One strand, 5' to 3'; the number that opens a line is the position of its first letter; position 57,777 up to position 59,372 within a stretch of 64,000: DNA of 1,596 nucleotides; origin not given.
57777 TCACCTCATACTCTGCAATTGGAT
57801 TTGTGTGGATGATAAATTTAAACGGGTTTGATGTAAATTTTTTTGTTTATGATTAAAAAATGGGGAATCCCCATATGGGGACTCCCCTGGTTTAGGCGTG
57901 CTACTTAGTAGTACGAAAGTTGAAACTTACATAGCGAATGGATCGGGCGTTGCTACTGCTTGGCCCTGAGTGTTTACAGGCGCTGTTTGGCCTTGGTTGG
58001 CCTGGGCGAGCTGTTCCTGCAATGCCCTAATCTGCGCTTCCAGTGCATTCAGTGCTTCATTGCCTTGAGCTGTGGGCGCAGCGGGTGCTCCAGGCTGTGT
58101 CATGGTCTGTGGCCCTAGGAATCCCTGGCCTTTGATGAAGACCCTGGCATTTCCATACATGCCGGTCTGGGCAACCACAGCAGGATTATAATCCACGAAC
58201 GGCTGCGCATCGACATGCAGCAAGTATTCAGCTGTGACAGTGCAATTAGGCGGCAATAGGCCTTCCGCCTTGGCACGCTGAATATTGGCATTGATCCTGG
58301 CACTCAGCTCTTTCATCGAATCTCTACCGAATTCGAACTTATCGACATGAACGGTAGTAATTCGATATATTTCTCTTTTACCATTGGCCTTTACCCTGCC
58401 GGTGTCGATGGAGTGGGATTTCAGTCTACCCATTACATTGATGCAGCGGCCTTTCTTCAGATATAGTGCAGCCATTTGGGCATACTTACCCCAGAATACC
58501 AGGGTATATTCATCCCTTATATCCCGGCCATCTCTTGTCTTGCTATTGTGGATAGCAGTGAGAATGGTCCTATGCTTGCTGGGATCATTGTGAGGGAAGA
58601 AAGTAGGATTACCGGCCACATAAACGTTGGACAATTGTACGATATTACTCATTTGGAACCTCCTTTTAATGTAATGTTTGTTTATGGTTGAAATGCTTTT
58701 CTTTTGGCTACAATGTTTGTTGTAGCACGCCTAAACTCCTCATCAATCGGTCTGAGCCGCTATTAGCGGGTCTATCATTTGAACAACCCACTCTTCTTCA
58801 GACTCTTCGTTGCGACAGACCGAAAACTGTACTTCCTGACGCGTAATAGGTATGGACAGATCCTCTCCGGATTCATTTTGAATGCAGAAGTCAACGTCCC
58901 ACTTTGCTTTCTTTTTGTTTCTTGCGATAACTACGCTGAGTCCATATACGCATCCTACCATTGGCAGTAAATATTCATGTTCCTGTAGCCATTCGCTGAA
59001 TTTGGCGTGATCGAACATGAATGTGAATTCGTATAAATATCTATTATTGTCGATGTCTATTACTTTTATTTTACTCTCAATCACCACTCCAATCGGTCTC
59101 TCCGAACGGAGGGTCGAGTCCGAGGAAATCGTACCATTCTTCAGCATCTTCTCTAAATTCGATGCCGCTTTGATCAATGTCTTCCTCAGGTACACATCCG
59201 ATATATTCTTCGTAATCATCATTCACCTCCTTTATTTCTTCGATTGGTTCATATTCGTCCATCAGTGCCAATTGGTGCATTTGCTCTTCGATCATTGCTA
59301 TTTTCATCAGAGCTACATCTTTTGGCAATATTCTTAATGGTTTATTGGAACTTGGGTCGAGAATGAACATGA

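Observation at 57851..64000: Abrupt compositional boundary: a higher-GC gene block with its own terminator at the junction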

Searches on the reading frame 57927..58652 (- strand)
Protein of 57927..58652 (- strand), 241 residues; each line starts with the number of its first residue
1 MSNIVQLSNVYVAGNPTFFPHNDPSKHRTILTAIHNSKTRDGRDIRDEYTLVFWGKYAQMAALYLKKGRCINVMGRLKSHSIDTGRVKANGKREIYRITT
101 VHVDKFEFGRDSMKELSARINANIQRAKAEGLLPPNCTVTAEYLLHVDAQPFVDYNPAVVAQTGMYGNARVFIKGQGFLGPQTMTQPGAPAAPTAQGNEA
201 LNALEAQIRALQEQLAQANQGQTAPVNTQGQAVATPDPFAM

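Call 8: search_protein_families(library=pfam, proteins=[window:57927-58652:-], max_evalue=0.01)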
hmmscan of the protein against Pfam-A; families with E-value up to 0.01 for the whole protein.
window:57927-58652:- (241 aa): 2 families
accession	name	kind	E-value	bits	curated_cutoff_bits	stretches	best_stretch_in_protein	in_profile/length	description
PF00436.31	SSB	-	6.6e-06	26.6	26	1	38-93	39-94/104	Single-strand binding protein family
PF15490.12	Ten1_2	-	0.009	16.1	27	0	62-112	15-69/117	Telomere-capping, CST complex subunit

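Call 9: search_protein_families(library=phrogs, proteins=[window:57927-58652:-], max_evalue=0.01)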
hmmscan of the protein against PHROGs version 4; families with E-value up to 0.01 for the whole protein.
window:57927-58652:- (241 aa): 1 family
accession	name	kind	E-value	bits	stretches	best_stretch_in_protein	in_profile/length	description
phrog_44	-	DNA, RNA and nucleotide metabolism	0.00025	21.9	1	50-108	136-189/271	single strand DNA binding protein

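Call 12: find_encoding_contigs(protein=window:57927-58652:-, flank=10000, max_places=10)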
Protein window:57927-58652:- (241 aa): 11 contigs read that carry it; 10 places shown.
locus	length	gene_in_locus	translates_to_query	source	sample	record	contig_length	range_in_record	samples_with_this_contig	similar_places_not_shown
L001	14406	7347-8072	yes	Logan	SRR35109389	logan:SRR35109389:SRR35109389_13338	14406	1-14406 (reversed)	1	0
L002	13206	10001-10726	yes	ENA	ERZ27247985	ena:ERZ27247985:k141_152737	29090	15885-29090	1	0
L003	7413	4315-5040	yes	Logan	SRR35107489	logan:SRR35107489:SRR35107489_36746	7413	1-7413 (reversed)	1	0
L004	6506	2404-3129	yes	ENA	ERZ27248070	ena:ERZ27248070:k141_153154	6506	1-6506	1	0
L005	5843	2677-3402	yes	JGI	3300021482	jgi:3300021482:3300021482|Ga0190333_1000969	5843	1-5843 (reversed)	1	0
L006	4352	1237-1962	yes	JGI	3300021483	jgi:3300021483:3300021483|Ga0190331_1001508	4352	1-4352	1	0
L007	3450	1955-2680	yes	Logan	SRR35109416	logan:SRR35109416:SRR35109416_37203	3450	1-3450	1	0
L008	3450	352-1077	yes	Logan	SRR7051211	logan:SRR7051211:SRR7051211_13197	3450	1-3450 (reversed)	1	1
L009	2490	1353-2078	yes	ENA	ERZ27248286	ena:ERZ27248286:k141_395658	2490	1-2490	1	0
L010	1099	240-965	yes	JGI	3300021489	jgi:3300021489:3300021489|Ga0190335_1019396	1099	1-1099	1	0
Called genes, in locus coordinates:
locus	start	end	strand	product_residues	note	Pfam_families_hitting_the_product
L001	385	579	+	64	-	-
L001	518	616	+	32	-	-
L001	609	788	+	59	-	-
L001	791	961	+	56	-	-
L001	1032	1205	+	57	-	-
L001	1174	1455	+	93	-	-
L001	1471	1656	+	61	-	-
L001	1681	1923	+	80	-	-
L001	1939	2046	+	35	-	-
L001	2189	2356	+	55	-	-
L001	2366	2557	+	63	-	-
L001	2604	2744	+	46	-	-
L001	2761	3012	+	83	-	-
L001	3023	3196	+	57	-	-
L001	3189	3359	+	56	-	-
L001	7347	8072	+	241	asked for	PF00436:SSB (weak)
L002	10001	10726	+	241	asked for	PF00436:SSB (weak)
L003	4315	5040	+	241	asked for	PF00436:SSB (weak)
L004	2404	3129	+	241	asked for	PF00436:SSB (weak)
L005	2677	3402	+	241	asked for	PF00436:SSB (weak)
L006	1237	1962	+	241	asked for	PF00436:SSB (weak)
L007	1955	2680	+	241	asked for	PF00436:SSB (weak)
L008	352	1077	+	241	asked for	PF00436:SSB (weak)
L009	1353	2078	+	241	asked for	PF00436:SSB (weak)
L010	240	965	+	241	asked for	PF00436:SSB (weak)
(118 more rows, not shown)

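Call 18: find_related_loci(query=window:57927-58652:-, collection=viral_contigs, flank=10000)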
Query window:57927-58652:- (241 aa) in viral_contigs; peptide patterns used: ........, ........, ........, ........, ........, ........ (x = any residue, [..] = any of these).
5 stretches matched a pattern, but none encodes a relative of the query by tblastn (E <= 1e-3).
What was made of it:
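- Tried and rejected: The IMG/VR scan with the SSB found nothing (call 18).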

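Call 19: search_dna_similar(query=window:57927-58652:-, collection=phages, mode=protein, max_evalue=0.001)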
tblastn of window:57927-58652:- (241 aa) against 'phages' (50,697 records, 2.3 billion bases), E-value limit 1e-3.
No match.

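Call 20: find_homologous_proteins(query=window:57927-58652:-, max_evalue=0.001)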
Query window:57927-58652:- (241 aa): 67 proteins with E <= 0.001 among 454 candidates.
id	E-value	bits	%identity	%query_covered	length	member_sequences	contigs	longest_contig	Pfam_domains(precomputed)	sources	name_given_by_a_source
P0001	2.4e-158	542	100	100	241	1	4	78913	PF00436.32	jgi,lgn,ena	-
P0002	1.3e-105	370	70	100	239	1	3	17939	PF00436.32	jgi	-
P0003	3.7e-104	365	77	76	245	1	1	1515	PF00436.32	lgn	-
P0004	8.4e-102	358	71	89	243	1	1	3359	PF00436.32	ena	-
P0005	8.8e-101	354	79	76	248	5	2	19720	PF00436.32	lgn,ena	-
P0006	1.7e-100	353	80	76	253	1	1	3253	PF00436.32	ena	-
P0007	1.2e-74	269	61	74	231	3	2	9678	-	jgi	-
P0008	1.1e-71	259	57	95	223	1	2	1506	PF00436.32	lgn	-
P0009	5.1e-70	254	54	93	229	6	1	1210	PF00436.32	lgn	-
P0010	8.6e-70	253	56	88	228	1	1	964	PF00436.32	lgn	-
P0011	1.3e-68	249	55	88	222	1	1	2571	PF00436.32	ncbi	ncbi:MAG: single-stranded DNA-binding protein [Sedimentisphaerales bacterium]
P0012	1.6e-68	249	61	78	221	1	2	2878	PF00436.32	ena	-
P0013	3.5e-68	248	57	89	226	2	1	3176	PF00436.32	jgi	jgi:hypothetical protein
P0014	1.4e-67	246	53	98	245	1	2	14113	PF00436.32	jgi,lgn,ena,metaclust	metaclust:\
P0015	2.1e-67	245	56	94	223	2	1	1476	PF00436.32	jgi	-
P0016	3.6e-67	244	54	93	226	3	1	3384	PF00436.32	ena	-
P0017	1.0e-66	243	55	88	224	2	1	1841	PF00436.32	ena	-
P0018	1.8e-65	239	54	88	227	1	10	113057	-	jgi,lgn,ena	-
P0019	3.8e-65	238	57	87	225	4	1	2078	PF00436.32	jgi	jgi:single-stranded DNA-binding protein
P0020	7.5e-65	237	55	90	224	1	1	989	PF00436.32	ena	-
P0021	8.1e-65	237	55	88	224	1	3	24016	PF00436.32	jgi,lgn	-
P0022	8.1e-65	237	53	93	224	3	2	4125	PF00436.32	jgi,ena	-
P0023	1.1e-64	236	55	88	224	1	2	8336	PF00436.32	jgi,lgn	-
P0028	1.4e-63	232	54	91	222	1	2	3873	PF00436.32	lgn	-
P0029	3.1e-63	231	57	83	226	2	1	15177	PF00436.32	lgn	-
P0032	3.7e-62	228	59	75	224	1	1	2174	PF00436.32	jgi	-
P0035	4.0e-62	228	56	85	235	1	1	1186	PF00436.32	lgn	-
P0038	1.6e-61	226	51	88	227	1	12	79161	-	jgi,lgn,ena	-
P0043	2.9e-59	218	51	92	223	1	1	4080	PF00436.32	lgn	-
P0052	5.2e-53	198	50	86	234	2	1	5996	PF00436.32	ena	-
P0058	3.3e-50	189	53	73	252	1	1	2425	PF00436.32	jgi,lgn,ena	-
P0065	1.8e-36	144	45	86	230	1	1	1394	PF00436.32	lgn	-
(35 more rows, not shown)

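Call 21: find_encoding_contigs(protein=P0002, flank=10000, max_places=3)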
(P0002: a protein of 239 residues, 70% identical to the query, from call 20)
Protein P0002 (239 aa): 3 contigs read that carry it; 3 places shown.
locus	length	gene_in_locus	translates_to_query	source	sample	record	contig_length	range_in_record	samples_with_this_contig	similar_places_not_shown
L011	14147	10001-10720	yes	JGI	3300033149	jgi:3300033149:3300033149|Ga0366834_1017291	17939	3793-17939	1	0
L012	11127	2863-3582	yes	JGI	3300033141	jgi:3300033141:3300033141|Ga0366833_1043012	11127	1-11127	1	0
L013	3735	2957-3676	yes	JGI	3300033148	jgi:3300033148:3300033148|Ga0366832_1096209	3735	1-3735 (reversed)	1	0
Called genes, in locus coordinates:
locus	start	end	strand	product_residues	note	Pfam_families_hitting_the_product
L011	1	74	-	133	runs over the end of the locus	-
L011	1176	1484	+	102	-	-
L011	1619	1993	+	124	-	PF27247:MJ1673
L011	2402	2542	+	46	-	-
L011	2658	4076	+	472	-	-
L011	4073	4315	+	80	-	-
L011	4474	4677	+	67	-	-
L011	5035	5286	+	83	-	-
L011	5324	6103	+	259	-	-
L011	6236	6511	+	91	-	-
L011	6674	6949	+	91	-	-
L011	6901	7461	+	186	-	-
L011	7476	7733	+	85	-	-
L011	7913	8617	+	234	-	-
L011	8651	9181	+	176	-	-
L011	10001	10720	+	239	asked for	PF00436:SSB (weak)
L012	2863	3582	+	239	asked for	PF00436:SSB (weak)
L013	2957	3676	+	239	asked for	PF00436:SSB (weak)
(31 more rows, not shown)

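Call 22: find_encoding_contigs(protein=P0005, flank=10000, max_places=3)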
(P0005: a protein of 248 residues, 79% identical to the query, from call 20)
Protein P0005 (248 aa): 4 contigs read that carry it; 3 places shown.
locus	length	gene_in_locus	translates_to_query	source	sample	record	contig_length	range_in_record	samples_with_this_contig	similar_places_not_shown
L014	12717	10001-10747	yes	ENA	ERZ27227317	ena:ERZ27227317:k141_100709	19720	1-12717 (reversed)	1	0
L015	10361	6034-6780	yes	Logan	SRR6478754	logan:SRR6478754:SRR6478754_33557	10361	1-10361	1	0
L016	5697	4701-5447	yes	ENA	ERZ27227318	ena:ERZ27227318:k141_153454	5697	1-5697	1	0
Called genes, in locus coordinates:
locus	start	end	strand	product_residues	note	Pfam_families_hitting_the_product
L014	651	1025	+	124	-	PF27247:MJ1673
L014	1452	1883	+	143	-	-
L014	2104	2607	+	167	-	-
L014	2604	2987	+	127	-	-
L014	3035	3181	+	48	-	-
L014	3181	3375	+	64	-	-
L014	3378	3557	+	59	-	-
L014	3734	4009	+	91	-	-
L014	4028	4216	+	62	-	-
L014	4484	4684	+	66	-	PF20657:DUF6811 (weak)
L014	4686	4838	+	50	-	-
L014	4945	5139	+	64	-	-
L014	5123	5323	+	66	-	-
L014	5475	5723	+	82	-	-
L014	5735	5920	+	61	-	-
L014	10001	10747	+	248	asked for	PF00436:SSB (weak)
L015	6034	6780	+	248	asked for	PF00436:SSB (weak)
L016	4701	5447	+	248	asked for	PF00436:SSB (weak)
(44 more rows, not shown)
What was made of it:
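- Diverged relatives carry the same junction (calls 21, 22).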

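Call 23: find_encoding_contigs(protein=P0018, flank=10000, max_places=2)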
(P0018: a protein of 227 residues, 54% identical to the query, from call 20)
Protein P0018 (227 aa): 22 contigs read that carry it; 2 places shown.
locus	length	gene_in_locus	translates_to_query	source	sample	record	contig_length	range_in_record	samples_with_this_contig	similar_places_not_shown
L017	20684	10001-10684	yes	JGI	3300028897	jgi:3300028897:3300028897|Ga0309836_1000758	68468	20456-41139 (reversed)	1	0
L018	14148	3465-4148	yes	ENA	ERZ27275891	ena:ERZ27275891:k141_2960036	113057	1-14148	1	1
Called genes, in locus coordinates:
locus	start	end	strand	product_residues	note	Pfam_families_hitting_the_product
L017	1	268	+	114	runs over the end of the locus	-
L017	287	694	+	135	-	-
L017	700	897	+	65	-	-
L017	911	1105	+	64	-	-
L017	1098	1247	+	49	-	-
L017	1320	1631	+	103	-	-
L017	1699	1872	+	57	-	-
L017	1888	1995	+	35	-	-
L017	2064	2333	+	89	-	-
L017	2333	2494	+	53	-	-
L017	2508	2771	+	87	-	-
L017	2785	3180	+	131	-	-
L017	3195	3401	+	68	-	-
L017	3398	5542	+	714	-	PF14284:PcfJ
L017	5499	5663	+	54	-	-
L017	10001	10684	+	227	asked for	-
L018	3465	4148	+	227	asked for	-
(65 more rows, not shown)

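Call 24: find_encoding_contigs(protein=P0038, flank=10000, max_places=2)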
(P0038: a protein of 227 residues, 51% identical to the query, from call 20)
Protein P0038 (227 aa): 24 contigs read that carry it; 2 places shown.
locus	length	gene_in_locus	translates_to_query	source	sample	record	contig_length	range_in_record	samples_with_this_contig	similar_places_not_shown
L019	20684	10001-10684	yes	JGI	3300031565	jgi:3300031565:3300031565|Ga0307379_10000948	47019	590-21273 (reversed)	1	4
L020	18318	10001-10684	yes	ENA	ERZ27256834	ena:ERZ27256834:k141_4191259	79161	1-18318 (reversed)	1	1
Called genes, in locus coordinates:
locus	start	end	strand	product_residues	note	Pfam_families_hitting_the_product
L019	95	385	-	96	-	-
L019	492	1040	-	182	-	-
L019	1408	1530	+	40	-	PF13248:Zn_ribbon_3 (faint)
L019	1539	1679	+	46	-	-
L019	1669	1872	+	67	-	-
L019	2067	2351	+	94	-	-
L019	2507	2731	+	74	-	-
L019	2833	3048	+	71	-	-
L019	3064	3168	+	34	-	-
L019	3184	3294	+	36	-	-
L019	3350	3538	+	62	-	-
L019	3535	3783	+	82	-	-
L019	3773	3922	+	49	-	-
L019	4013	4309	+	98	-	-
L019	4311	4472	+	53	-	-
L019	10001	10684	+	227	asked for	-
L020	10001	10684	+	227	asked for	-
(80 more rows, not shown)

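Call 31: find_related_loci(query=A1, collection=metagenome_contigs, flank=10000)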
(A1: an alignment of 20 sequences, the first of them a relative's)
Query A1 (241 aa) in metagenome_contigs; peptide patterns used: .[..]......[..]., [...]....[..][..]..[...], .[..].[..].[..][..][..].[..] (x = any residue, [..] = any of these).
174 stretches matched a pattern; 62 encode a relative of the query (tblastn E <= 1e-3); 62 distinct loci.
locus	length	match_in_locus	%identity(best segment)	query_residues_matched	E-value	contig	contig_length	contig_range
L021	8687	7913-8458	79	1-182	2e-101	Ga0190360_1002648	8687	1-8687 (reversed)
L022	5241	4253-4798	79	1-182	4e-100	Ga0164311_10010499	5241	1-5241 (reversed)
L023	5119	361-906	79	1-182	3e-100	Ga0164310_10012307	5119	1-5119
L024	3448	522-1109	59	1-196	4e-79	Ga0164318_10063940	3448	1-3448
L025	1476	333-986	56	4-230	2e-79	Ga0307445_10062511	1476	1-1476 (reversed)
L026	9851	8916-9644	51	1-233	1e-74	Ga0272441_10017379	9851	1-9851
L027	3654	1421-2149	51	1-233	1e-74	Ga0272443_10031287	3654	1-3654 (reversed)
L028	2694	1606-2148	61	1-180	8e-74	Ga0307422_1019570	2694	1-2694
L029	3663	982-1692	53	5-239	1e-71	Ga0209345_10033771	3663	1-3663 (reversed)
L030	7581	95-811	51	1-239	3e-71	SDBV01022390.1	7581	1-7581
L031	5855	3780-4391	56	1-203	1e-70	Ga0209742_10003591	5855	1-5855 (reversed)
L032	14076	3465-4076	56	1-203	1e-70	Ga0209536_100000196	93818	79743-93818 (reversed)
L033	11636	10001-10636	54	1-216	1e-69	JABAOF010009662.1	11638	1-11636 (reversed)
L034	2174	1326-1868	59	1-180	6e-71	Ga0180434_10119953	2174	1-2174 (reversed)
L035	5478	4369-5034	51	1-221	4e-68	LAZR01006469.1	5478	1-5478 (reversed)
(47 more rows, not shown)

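Call 39: search_solved_structures(query=A1, max_evalue=1)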
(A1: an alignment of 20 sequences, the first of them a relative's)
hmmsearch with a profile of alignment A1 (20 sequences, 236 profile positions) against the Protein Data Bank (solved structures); distinct sequences matched with E-value up to 1: 19.
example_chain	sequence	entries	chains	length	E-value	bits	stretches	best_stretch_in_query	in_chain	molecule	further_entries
5yun_A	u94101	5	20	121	1.7e-06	31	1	11-83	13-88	Single-stranded DNA-binding protein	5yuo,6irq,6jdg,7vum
1z9f_A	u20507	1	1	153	0.00033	23.5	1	38-89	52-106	Single-strand binding protein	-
1sru_A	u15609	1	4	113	0.00035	23.5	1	37-82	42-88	Single-strand binding protein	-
1eyg_A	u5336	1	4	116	0.00037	23.4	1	37-82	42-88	SINGLE-STRAND DNA-BINDING PROTEIN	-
7f25_A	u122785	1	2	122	0.00049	23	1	37-82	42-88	Single-stranded DNA-binding protein 1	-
1kaw_A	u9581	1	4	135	0.00054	22.8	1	37-82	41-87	SINGLE-STRANDED DNA BINDING PROTEIN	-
1qvc_A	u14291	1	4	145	0.00064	22.6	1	37-82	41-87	SINGLE STRANDED DNA BINDING PROTEIN MONOMER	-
1eqq_A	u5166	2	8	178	0.00098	22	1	37-82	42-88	SINGLE STRANDED DNA BINDING PROTEIN | Single-stranded DNA-binding protein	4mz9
7f2n_A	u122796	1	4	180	0.0013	21.6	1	39-87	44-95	Single-stranded DNA-binding protein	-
3vdy_A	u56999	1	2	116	0.0015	21.4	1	31-83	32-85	Single-stranded DNA-binding protein ssbB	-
3tqy_A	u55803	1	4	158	0.011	18.6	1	19-83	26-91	Single-stranded DNA-binding protein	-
5odn_A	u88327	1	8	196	0.046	16.5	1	33-82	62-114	Single-stranded DNA-binding protein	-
6bhw_A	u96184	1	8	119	0.048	16.5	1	32-84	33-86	Single-stranded DNA-binding protein A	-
6bhx_A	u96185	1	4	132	0.06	16.1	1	32-84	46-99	Single-stranded DNA-binding protein A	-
7r4w_A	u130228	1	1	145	0.063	16.1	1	31-89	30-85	Single-stranded DNA-binding protein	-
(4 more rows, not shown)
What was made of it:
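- On Bacterial-type SSB (PF00436): The family profile hits PDB SSBs at E = 1.7e-6 to 1e-3 (call 39).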

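Call 67: find_related_loci(query=A1, collection=genome_contigs, flank=10000)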
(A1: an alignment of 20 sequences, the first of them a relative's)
Query A1 (241 aa) in genome_contigs; peptide patterns used: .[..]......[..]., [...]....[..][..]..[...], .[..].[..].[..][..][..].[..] (x = any residue, [..] = any of these).
89 stretches matched a pattern; 1 encode a relative of the query (tblastn E <= 1e-3); 1 distinct loci.
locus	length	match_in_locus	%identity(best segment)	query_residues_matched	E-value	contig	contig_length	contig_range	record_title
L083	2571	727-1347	55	1-212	1e-78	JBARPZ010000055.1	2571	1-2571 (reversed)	MAG: Sedimentisphaerales bacterium isolate MFD13424_ilm_asm_bin26 k127_106251, whole genome shotgun sequence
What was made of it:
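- No bacterial homolog apart from one 2.5-kb binned contig (call 67).
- Tried and rejected: The GTDB genome scan returned one 2.5-kb binned Sedimentisphaerales contig, which is useless as a host reference (call 67).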

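Call 75: search_protein_families(library=padloc, proteins=[window:57927-58652:-], max_evalue=0.01)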
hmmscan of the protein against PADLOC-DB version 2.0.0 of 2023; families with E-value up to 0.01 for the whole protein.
window:57927-58652:- (241 aa): 0 families

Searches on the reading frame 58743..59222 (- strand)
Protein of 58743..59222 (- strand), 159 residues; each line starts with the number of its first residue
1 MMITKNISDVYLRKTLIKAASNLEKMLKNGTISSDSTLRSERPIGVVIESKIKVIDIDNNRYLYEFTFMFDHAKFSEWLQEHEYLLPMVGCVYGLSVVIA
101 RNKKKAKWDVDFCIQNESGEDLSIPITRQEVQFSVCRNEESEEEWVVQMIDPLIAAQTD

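Call 8: search_protein_families(library=pfam, proteins=[window:58743-59222:-], max_evalue=0.01)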
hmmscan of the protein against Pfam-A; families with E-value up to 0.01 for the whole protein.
window:58743-59222:- (159 aa): 0 families

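Call 9: search_protein_families(library=phrogs, proteins=[window:58743-59222:-], max_evalue=0.01)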
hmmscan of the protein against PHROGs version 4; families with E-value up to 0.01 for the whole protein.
window:58743-59222:- (159 aa): 0 families

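Call 75: search_protein_families(library=padloc, proteins=[window:58743-59222:-], max_evalue=0.01)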
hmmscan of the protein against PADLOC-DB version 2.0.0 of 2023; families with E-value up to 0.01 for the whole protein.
window:58743-59222:- (159 aa): 0 families

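Call 76: search_protein_families(library=pfam, proteins=[window:58743-59222:-], max_evalue=5)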
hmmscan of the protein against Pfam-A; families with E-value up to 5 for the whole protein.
window:58743-59222:- (159 aa): 0 families
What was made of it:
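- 58743..59222 (-): p159, a conserved protein of unknown function (called as 114 aa, 58743-59087, in public gene calls). No family match (calls 8, 9, 75, 76).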
